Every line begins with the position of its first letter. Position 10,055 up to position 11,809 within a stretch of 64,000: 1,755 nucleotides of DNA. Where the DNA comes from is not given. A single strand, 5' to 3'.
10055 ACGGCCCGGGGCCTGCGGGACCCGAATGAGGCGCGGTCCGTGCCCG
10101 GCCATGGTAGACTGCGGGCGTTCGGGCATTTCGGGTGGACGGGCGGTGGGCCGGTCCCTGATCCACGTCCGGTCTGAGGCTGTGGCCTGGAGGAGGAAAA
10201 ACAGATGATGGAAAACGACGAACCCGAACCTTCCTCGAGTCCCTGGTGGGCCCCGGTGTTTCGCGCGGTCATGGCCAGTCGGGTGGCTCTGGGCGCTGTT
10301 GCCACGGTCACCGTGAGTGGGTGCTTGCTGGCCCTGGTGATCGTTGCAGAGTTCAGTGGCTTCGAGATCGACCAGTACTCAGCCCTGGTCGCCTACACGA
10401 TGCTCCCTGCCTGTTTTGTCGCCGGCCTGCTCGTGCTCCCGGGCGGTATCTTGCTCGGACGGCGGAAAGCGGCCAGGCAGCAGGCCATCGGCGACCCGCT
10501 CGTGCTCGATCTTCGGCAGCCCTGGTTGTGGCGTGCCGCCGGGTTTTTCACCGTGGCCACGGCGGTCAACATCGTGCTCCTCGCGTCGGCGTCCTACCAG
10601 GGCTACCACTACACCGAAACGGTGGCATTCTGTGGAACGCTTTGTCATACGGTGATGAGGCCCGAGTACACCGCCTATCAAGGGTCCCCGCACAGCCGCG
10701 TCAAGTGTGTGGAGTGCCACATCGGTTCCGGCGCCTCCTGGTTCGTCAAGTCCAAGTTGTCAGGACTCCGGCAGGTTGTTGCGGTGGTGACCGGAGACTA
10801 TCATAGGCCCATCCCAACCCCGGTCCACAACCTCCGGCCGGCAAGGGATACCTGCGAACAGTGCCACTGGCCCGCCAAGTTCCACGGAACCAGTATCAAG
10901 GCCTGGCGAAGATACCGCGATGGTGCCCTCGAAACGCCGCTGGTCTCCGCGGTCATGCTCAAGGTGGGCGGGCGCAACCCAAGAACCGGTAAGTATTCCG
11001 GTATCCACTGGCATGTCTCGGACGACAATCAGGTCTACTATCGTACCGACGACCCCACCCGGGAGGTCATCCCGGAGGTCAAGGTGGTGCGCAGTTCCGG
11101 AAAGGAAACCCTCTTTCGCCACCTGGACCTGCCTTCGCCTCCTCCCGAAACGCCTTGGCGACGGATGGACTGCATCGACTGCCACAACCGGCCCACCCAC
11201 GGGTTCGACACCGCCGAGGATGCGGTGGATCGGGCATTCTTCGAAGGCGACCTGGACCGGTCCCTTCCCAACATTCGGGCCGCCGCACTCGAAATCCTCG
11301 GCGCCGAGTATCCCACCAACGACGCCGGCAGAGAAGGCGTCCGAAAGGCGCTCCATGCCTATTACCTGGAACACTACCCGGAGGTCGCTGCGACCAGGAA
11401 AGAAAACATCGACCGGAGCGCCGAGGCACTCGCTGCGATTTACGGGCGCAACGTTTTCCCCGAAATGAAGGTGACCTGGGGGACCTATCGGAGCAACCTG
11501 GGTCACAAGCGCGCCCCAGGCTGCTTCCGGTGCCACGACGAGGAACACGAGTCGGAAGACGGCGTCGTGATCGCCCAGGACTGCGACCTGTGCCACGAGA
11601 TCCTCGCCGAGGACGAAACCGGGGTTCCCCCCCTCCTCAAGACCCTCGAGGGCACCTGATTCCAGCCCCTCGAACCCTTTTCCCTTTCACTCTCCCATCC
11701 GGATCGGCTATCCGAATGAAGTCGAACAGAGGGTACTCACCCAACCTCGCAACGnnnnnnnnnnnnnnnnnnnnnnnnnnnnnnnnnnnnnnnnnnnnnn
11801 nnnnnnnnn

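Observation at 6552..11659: One-operon extracellular electron transfer conduit: porin + 11-heme + 10-heme lipoprotein + ImcH-like quinol oxidoreductase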

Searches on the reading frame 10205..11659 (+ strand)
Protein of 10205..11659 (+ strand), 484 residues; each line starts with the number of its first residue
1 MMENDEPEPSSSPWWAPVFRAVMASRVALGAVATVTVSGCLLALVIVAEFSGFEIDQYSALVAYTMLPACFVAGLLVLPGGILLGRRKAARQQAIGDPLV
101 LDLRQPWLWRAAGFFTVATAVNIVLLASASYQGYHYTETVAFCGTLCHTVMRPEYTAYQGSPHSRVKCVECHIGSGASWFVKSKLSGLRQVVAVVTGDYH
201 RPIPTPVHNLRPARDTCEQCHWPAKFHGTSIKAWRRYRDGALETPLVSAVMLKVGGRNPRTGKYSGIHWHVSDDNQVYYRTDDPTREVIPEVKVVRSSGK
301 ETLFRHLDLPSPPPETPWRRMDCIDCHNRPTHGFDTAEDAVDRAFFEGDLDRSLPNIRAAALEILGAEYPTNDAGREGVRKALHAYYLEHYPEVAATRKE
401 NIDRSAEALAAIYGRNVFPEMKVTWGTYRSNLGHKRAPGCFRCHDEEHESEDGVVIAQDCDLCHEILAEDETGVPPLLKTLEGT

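Call 5: search_protein_families(library=pfam, proteins=[window:10205-11659:+], max_evalue=0.1)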
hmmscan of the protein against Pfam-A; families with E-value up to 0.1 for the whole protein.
window:10205-11659:+ (484 aa): 5 families
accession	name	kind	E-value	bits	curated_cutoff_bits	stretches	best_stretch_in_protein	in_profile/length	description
PF03264.19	Cytochrom_NNT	-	5.3e-09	36.5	24.1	1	112-200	8-100/174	NapC/NirT cytochrome c family, N-terminal region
PF14522.11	Cytochrome_C7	-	3.1e-06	27.3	24.8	1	433-465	43-67/67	Cytochrome c7 and related cytochrome c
PF22113.1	Mtrc-MtrF_II-IV_dom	-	0.0059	16.6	30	0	159-225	75-131/176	Outer membrane cytochrome MtrC/MtrF-like, domains II/IV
PF14537.11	Cytochrom_c3_2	-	0.0083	17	25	1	434-469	2-38/79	Cytochrome c3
PF09699.15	Paired_CXXCH_1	-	0.091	12.9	20.6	0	432-447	24-39/41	Doubled CXXCH motif (Paired_CXXCH_1)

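Call 6: search_protein_families(library=ncbifam, proteins=[window:10205-11659:+], max_evalue=0.1)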
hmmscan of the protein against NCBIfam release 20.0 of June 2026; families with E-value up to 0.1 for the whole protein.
window:10205-11659:+ (484 aa): 7 families
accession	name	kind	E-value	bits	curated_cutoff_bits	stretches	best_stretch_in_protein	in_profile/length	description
TIGR03153.1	cytochr_NrfH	equivalog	4e-12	46.4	134.2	1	117-222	4-110/138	cytochrome c nitrite reductase small subunit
NF047727.1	4hemeCytCCctA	equivalog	1.7e-05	24.9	180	1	434-471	34-71/109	tetraheme c-type cytochrome CctA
TIGR02162.1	torC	equivalog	0.0025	17.1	478.2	1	120-201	24-110/387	pentaheme c-type cytochrome TorC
NF011606.0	PRK15032.1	equivalog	0.0047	16.1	455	1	119-190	25-99/390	pentaheme c-type cytochrome TorC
TIGR03080.1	CH4_NH3mon_ox_A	equivalog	0.014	15.2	318.15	1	43-139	89-190/243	methane monooxygenase/ammonia monooxygenase subunit A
NF041762.1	diheme_GEGP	equivalog_domain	0.06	12.5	300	1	437-480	26-71/359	GEGP motif-containing diheme protein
TIGR02161.1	napC_nirT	subfamily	0.072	13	310.6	1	103-197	9-107/185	periplasmic nitrate (or nitrite) reductase c-type cytochrome, NapC/NirT family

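Call 11: find_homologous_proteins(query=window:10205-11659:+)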
Query window:10205-11659:+ (484 aa): 8000 proteins with E <= 0.001 among 8000 candidates; the best 120 are listed.
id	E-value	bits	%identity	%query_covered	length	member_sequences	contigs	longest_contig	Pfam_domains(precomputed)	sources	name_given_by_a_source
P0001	0.0e+0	1145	100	100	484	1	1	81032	PF03264.20,PF14522.12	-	-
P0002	1.2e-155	537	50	94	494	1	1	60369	PF03264.20,PF14522.12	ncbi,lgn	ncbi:MAG: NapC/NirT family cytochrome c [Pseudomonadota bacterium]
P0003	2.8e-154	533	52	94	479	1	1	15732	PF03264.20,PF14522.12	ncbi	ncbi:MAG: NapC/NirT family cytochrome c [Myxococcota bacterium]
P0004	6.2e-153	528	50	94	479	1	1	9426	PF03264.20,PF14522.12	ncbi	-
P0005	3.3e-152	526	50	94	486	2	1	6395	PF03264.20,PF14522.12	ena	-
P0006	4.1e-150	519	50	94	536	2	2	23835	PF03264.20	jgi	-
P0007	6.3e-149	515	50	95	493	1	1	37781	PF03264.20,PF14522.12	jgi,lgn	-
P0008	6.3e-149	515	49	96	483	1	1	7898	PF03264.20,PF14522.12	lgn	-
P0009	4.8e-148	512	49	94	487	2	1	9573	PF03264.20,PF14522.12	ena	-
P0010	1.2e-147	511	51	93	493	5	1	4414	PF03264.20,PF14522.12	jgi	-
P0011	3.7e-146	506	48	94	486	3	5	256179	PF03264.20,PF14522.12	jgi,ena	-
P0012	3.8e-146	506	50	95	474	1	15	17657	PF03264.20,PF14522.12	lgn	-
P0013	5.4e-146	505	49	95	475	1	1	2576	PF03264.20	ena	-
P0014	1.4e-144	501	50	92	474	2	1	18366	PF03264.20,PF14522.12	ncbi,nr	ncbi:MAG: NapC/NirT family cytochrome c [Deltaproteobacteria bacterium]|nr:NapC/NirT family cytochro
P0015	5.6e-144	499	45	96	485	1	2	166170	PF03264.20,PF14522.12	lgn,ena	-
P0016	6.4e-143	495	51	85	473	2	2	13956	PF03264.20,PF14522.12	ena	-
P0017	1.6e-141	491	47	94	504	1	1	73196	PF03264.20,PF14522.12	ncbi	ncbi:MAG: NapC/NirT family cytochrome c [Myxococcota bacterium]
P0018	2.2e-141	490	49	93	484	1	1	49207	PF03264.20,PF14522.12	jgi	jgi:hypothetical protein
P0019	3.1e-140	486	49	95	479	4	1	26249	PF03264.20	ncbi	-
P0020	3.9e-140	486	47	95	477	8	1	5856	PF14537.12,PF03264.20,PF14522.12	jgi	jgi:hypothetical protein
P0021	4.8e-140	486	48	95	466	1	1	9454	PF03264.20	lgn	-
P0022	1.1e-139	484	48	94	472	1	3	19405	PF03264.20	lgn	-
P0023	1.2e-139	484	47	94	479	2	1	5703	PF14537.12,PF03264.20,PF14522.12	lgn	-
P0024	1.8e-139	484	46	94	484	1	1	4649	PF03264.20,PF14522.12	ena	-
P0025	2.5e-139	483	50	92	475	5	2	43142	PF03264.20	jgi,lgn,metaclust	metaclust:\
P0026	1.3e-138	481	47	94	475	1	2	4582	PF03264.20,PF14522.12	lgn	-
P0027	2.8e-138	480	48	92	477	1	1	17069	PF03264.20,PF14522.12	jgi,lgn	jgi:hypothetical protein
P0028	2.9e-138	480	47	93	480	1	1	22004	PF03264.20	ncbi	-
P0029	3.0e-138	480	46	94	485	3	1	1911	PF03264.20,PF14522.12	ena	-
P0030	3.1e-138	480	47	93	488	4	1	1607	PF03264.20,PF14522.12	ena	-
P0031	8.7e-138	478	48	91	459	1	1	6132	PF03264.20,PF14522.12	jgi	jgi:hypothetical protein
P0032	1.1e-137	478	46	96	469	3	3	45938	PF14537.12,PF03264.20,PF14522.12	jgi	jgi:hypothetical protein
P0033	1.7e-137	477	46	96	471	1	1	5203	PF14537.12,PF03264.20,PF14522.12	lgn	-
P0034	1.9e-137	477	43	94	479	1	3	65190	PF14537.12,PF03264.20,PF14522.12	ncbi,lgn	-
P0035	2.1e-137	477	47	96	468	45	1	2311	PF03264.20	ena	-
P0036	6.2e-137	475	45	96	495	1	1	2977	PF14537.12,PF03264.20,PF14522.12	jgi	jgi:hypothetical protein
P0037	1.1e-136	475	46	95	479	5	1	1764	PF03264.20,PF14522.12,PF22113.2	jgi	jgi:nitrate/TMAO reductase-like tetraheme cytochrome c subunit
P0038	1.5e-136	474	47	93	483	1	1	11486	PF03264.20,PF14522.12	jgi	jgi:hypothetical protein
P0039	1.6e-136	474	46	93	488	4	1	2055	PF03264.20,PF14522.12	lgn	-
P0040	1.7e-136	474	48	95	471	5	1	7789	PF03264.20,PF14522.12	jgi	jgi:nitrate/TMAO reductase-like tetraheme cytochrome c subunit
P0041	2.0e-136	474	48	96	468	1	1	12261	PF14537.12,PF03264.20,PF14522.12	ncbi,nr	ncbi:MAG: cytochrome C [Acidobacteria bacterium]|nr:MAG: cytochrome C [Acidobacteriota bacterium]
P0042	2.6e-136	473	47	96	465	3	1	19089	PF03264.20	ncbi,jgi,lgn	-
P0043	3.3e-136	473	46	96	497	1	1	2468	PF14537.12,PF03264.20,PF02085.22,PF14522.12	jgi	jgi:NapC/NirT cytochrome c family, N-terminal region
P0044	3.4e-136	473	46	94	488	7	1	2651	PF03264.20,PF02085.22,PF14522.12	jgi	jgi:nitrate/TMAO reductase-like tetraheme cytochrome c subunit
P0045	6.2e-136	472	45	96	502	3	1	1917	PF14537.12,PF03264.20,PF14522.12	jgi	jgi:nitrate/TMAO reductase-like tetraheme cytochrome c subunit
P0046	6.5e-136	472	49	89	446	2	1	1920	PF03264.20,PF14522.12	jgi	-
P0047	1.1e-135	471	46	96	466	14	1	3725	PF14537.12,PF03264.20,PF14522.12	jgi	jgi:hypothetical protein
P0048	1.2e-135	471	46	96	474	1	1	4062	PF03264.20,PF14522.12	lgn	-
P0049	1.5e-135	471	49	92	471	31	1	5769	PF03264.20,PF14522.12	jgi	-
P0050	1.9e-135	470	45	94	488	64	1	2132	PF03264.20,PF14522.12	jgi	jgi:nitrate/TMAO reductase-like tetraheme cytochrome c subunit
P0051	3.1e-135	470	47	96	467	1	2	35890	PF03264.20,PF14522.12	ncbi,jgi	-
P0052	5.1e-135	469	49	92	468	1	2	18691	PF03264.20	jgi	jgi:hypothetical protein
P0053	5.6e-135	469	46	95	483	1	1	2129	PF03264.20,PF14522.12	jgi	jgi:hypothetical protein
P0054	6.4e-135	469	46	96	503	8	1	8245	PF14537.12,PF03264.20,PF02085.22,PF14522.12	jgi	jgi:hypothetical protein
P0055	1.3e-134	468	47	95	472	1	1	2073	PF03264.20,PF14522.12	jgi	jgi:hypothetical protein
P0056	1.5e-134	468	44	93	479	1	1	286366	PF14537.12,PF03264.20,PF14522.12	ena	-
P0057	1.6e-134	467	47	95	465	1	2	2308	PF03264.20,PF14522.12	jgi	-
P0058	1.6e-134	467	46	95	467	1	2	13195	PF14537.12,PF03264.20,PF14522.12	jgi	jgi:hypothetical protein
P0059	2.4e-134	467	46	96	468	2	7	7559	PF14537.12,PF03264.20,PF14522.12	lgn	-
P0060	2.5e-134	467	47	94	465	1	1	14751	PF03264.20,PF14522.12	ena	-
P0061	2.8e-134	467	46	94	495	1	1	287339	PF03264.20,PF14522.12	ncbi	ncbi:MAG: NapC/NirT family cytochrome c [Acidobacteriota bacterium]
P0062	3.5e-134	466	50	85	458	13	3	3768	PF03264.20,PF14522.12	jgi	jgi:hypothetical protein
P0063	3.9e-134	466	46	96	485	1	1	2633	PF03264.20,PF14522.12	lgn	-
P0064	4.2e-134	466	47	95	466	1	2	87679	PF09699.16,PF14537.12,PF03264.20,PF14522.12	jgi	jgi:NapC/NirT cytochrome c family, N-terminal region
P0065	5.9e-134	466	46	96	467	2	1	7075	PF14537.12,PF03264.20,PF14522.12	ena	-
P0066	7.3e-134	465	47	94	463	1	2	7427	PF14537.12,PF03264.20,PF14522.12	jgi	jgi:hypothetical protein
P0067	7.8e-134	465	46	95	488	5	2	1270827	PF03264.20,PF14522.12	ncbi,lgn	ncbi:MAG: NapC/NirT family cytochrome c [Steroidobacteraceae bacterium]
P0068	7.9e-134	465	47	94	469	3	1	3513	PF03264.20,PF14522.12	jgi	jgi:hypothetical protein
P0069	8.3e-134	465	46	96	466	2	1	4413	PF14537.12,PF03264.20,PF14522.12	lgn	-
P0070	1.4e-133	464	45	96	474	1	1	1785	PF03264.20,PF14522.12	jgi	jgi:nitrate/TMAO reductase-like tetraheme cytochrome c subunit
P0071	1.4e-133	464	46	96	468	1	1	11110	PF14537.12,PF03264.20,PF14522.12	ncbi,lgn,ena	-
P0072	1.6e-133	464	45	95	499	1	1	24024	PF03264.20,PF14522.12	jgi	jgi:nitrate/TMAO reductase-like tetraheme cytochrome c subunit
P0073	1.8e-133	464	45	95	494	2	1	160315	PF03264.20,PF14522.12,PF22113.2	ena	-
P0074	1.9e-133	464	45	94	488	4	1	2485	PF03264.20,PF14522.12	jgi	jgi:nitrate/TMAO reductase-like tetraheme cytochrome c subunit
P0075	2.1e-133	464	46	96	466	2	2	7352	PF14537.12,PF03264.20,PF14522.12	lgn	-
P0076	2.1e-133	464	46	96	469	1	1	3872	PF03264.20,PF14522.12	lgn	-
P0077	2.7e-133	463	45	94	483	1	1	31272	PF03264.20,PF14522.12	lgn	-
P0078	3.1e-133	463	46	96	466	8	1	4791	PF03264.20,PF14522.12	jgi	-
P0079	3.2e-133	463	44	96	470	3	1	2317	PF14537.12,PF03264.20,PF14522.12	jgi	jgi:hypothetical protein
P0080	3.4e-133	463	48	93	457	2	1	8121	PF14537.12,PF03264.20,PF14522.12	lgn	-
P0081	3.9e-133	463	47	96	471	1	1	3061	PF03264.20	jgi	jgi:hypothetical protein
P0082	4.7e-133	463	46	95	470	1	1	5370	PF03264.20,PF02085.22,PF14522.12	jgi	-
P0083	5.7e-133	462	46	96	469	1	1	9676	PF14537.12,PF03264.20,PF14522.12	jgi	jgi:NapC/NirT cytochrome c family, N-terminal region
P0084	6.3e-133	462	45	92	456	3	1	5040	PF03264.20,PF14522.12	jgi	jgi:hypothetical protein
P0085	6.9e-133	462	48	94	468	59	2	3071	PF03264.20,PF14522.12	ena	-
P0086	7.0e-133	462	45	97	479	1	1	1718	PF03264.20,PF14522.12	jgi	jgi:hypothetical protein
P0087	8.2e-133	462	47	91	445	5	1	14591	PF03264.20,PF14522.12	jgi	jgi:hypothetical protein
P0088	8.8e-133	462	45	95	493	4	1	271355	PF03264.20,PF14522.12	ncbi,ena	-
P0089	9.2e-133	462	47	96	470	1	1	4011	PF03264.20,PF14522.12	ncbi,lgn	-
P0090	9.8e-133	462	47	93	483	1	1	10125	PF03264.20,PF14522.12,PF22113.2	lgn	-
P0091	1.3e-132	461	47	94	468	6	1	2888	PF03264.20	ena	-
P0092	1.3e-132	461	45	95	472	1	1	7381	PF03264.20,PF14522.12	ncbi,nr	ncbi:MAG: cytochrome C [Candidatus Eisenbacteria bacterium]|nr:cytochrome C [Candidatus Latescibacte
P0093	1.4e-132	461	47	89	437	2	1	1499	PF03264.20,PF14522.12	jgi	jgi:hypothetical protein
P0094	1.4e-132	461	46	97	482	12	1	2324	PF03264.20,PF14522.12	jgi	jgi:hypothetical protein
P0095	1.4e-132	461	46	91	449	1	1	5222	PF03264.20,PF14522.12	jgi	-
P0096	1.6e-132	461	44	96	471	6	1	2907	PF14537.12,PF03264.20,PF14522.12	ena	-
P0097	1.7e-132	461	46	96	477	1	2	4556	PF14537.12,PF03264.20,PF14522.12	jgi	jgi:nitrate/TMAO reductase-like tetraheme cytochrome c subunit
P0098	1.8e-132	461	44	96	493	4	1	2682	PF03264.20,PF14522.12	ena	-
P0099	1.8e-132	461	46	96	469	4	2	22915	PF03264.20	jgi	jgi:hypothetical protein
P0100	1.9e-132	461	46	95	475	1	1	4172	PF03264.20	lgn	-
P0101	2.0e-132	461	45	96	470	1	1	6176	PF03264.20,PF14522.12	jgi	jgi:hypothetical protein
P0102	2.0e-132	461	46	94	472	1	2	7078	PF03264.20,PF14522.12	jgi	jgi:hypothetical protein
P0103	2.0e-132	460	46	91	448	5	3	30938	PF03264.20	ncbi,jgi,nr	ncbi:MAG TPA: NapC/NirT family cytochrome c [Vicinamibacterales bacterium]|jgi:hypothetical protein|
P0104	2.0e-132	460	45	95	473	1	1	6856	PF14537.12,PF03264.20,PF14522.12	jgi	jgi:hypothetical protein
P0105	2.1e-132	460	45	96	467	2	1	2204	PF14537.12,PF03264.20,PF14522.12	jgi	-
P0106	2.2e-132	460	46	94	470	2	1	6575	PF03264.20,PF14522.12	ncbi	-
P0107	2.5e-132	460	47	89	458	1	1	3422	PF03264.20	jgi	jgi:hypothetical protein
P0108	2.7e-132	460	45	96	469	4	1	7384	PF14537.12,PF03264.20,PF14522.12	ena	-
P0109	2.8e-132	460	44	96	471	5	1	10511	PF14537.12,PF03264.20,PF14522.12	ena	-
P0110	2.8e-132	460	45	96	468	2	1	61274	PF14537.12,PF03264.20,PF14522.12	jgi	jgi:hypothetical protein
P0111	2.8e-132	460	45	96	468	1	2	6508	PF03264.20,PF14522.12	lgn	-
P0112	2.8e-132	460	47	94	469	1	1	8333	PF03264.20,PF14522.12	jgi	jgi:nitrate/TMAO reductase-like tetraheme cytochrome c subunit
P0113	3.0e-132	460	47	91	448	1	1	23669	PF03264.20,PF14522.12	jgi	jgi:NapC/NirT cytochrome c family, N-terminal region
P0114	3.3e-132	460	46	91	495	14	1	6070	PF03264.20,PF14522.12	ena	-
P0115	4.2e-132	459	46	96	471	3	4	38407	PF03264.20,PF14522.12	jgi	jgi:hypothetical protein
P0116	4.2e-132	459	45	96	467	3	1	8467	PF14537.12,PF03264.20,PF14522.12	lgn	-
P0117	4.3e-132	459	45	96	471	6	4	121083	PF03264.20,PF14522.12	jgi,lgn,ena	jgi:hypothetical protein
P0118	4.4e-132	459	46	96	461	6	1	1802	PF03264.20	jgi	-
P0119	4.8e-132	459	45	94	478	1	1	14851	PF14537.12,PF03264.20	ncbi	-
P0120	5.6e-132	459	44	96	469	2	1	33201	PF14537.12,PF03264.20,PF14522.12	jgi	-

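Call 26: find_related_loci(query=A2, collection=genome_contigs, flank=10000)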
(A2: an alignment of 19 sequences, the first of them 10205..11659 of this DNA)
Query A2 (484 aa) in genome_contigs; peptide patterns used: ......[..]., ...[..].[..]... (x = any residue, [..] = any of these).
600 stretches matched a pattern (row limit reached: there are more); 594 encode a relative of the query (tblastn E <= 1e-3); the best 80 are kept; 80 distinct loci.
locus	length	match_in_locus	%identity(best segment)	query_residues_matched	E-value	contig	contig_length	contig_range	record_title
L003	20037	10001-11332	49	25-471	1e-137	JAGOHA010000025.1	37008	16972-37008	MAG: Acidobacteria bacterium isolate Go_SlDig_bin_198 Go_SlDig_2946_length_37008_cov_18.962094, whole genome shotgun seq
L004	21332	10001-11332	45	27-466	3e-130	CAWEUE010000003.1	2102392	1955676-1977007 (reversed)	MAG: uncultured Acidobacteriota bacterium isolate MFD05684.bin.2.83 genome assembly, contig: contig_32025, whole genome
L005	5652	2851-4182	44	27-466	6e-128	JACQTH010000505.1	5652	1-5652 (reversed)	MAG: Acidobacteria bacterium isolate NC_groundwater_1406_Ag_S-0.65um_65_44 S_p65_S5_coassembly_k141_3821114, whole genom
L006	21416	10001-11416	40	18-481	2e-127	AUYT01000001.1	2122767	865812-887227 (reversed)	MAG: candidate division Zixibacteria bacterium RBG-1 RBG1_1C00001, whole genome shotgun sequence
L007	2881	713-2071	47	25-481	1e-132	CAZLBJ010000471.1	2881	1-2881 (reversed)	MAG TPA_asm: uncultured Thermoanaerobaculia bacterium isolate binchicken_co31_432 genome assembly, contig: k141_3496512,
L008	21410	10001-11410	44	14-481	3e-126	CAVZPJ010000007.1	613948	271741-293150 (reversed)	MAG: uncultured Acidobacteriaceae bacterium isolate MFD02248.bin.2.132 genome assembly, contig: contig_31012, whole geno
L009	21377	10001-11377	44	21-482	3e-126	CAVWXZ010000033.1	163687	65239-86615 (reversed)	MAG: uncultured Gammaproteobacteria bacterium isolate MFD03551.bin.2.133 genome assembly, contig: contig_98556, whole ge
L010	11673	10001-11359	44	27-481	1e-125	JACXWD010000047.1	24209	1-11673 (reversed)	MAG: Candidatus Polarisedimenticola svalbardensis isolate MAG AM4 NODE_180_length_24209_cov_10.167840, whole genome shot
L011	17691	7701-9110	44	14-481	2e-125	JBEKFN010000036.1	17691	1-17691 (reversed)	MAG: Terriglobales bacterium isolate SPRUCE 230 SPRUCE_230_36, whole genome shotgun sequence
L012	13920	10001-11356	44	18-465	6e-125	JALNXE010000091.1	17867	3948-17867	MAG: Desulfobulbaceae bacterium isolate SO_2016_LW3 bin 20 scaffold04496_LW162_2016, whole genome shotgun sequence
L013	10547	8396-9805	44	14-481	1e-124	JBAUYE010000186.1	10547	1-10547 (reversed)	MAG: Candidatus Sulfotelmatobacter sp. isolate MFD09290_ilm_asm_bin7 k127_105477, whole genome shotgun sequence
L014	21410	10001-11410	43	14-481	4e-124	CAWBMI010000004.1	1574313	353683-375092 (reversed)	MAG: uncultured Acidobacteriaceae bacterium isolate MFD00731.bin.1.220 genome assembly, contig: contig_3247, whole genom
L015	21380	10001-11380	43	19-481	4e-124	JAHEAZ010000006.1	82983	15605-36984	MAG: Gammaproteobacteria bacterium isolate Ww125 NODE_379_length_82983_cov_4.496850, whole genome shotgun sequence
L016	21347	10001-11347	42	22-466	4e-124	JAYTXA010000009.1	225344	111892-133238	MAG: Acidobacteriota bacterium isolate GFS_5862 GFS_5862_8, whole genome shotgun sequence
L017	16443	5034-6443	43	14-481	1e-123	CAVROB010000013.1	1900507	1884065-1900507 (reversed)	MAG: uncultured Acidobacteriota bacterium isolate MFD03399.bin.1.45 genome assembly, contig: contig_3979, whole genome s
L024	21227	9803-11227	43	6-481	1e-122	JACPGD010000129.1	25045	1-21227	MAG: Candidatus Hydrogenedentota bacterium isolate NC_groundwater_378_Ag_B-0.1um_61_12 GD18-4_B1_scaffold_332931, whole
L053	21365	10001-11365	44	29-475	6e-120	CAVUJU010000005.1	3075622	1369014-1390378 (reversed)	MAG: uncultured Acidobacteriota bacterium isolate MFD01721.bin.1.239 genome assembly, contig: contig_7017, whole genome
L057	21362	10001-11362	44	30-481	2e-119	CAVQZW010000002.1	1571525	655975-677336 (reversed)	MAG: uncultured Acidobacteriota bacterium isolate MFD00008.bin.2.180 genome assembly, contig: contig_20734, whole genome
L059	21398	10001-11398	43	18-482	2e-119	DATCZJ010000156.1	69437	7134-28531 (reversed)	MAG TPA_asm: Woeseiaceae bacterium isolate SMAG_U67 k141_1071877, whole genome shotgun sequence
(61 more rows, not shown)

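Call 34: search_protein_families(library=pfam, proteins=[L057:3127-5649:+, L059:1307-3424:-, L053:12656-14554:+, L024:4197-6122:-, L009:11510-13690:+, L059:8013-9953:+, L057:6535-7650:+], max_evalue=0.01)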
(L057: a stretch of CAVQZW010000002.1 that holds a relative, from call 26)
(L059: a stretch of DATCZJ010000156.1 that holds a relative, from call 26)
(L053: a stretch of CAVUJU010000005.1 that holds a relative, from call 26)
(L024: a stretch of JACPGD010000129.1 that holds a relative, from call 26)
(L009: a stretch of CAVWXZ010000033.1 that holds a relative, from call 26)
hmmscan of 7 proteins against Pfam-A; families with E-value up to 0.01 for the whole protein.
L057:3127-5649:+ (840 aa): 0 families

L059:1307-3424:- (705 aa): 1 family
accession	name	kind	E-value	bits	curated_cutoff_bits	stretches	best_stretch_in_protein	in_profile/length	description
PF11854.14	MtrB_PioB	-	1.4e-128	430.7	23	1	54-696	1-635/635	Putative outer membrane beta-barrel porin, MtrB/PioB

L053:12656-14554:+ (632 aa): 0 families

L024:4197-6122:- (641 aa): 1 family
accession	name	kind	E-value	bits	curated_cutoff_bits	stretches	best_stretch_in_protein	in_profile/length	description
PF06679.17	DUF1180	-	0.004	18.1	27.7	1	99-161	7-70/167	Membrane protein FAM174-like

L009:11510-13690:+ (726 aa): 2 families
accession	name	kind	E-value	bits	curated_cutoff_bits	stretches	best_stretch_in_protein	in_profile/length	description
PF07715.20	Plug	-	3.7e-14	53.6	23.9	1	75-180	3-106/107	TonB-dependent Receptor Plug Domain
PF14905.12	OMP_b-brl_3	-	4e-08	33.2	27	1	534-691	231-379/408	Outer membrane protein beta-barrel family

L059:8013-9953:+ (646 aa): 6 families
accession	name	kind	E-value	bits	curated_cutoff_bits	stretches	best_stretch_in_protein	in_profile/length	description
PF14522.11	Cytochrome_C7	-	2.1e-13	50.3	24.8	4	94-165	12-66/67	Cytochrome c7 and related cytochrome c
PF14537.11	Cytochrom_c3_2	-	1.1e-07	32.6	25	1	215-307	5-79/79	Cytochrome c3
PF02085.21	Cytochrom_CIII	-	7.9e-07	29.8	22.9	0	73-133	30-84/101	Class III cytochrome C family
PF01292.26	Ni_hydr_CYTB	-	7.4e-06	26.3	30.1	1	354-465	70-178/179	Prokaryotic cytochrome b561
PF09699.15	Paired_CXXCH_1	-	0.00024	21.1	20.6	0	215-250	6-38/41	Doubled CXXCH motif (Paired_CXXCH_1)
PF22113.1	Mtrc-MtrF_II-IV_dom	-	0.0034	17.3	30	0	156-309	4-166/176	Outer membrane cytochrome MtrC/MtrF-like, domains II/IV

L057:6535-7650:+ (371 aa): 4 families
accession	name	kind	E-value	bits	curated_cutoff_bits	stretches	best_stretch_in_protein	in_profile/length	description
PF00033.24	Cytochrome_B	-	2.1e-53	181.4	27.2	1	43-224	9-189/189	Cytochrome b/b6/petB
PF13631.11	Cytochrom_B_N_2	-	1.5e-39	136.1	27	1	106-277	2-166/169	Cytochrome b(N-terminal)/b6/petB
PF00032.22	Cytochrom_B_C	-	6.6e-10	39.6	20.7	1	286-369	6-81/102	Cytochrome b(C-terminal)/b6/petD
PF01292.26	Ni_hydr_CYTB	-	0.00057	20.1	30.1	1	23-126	80-170/179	Prokaryotic cytochrome b561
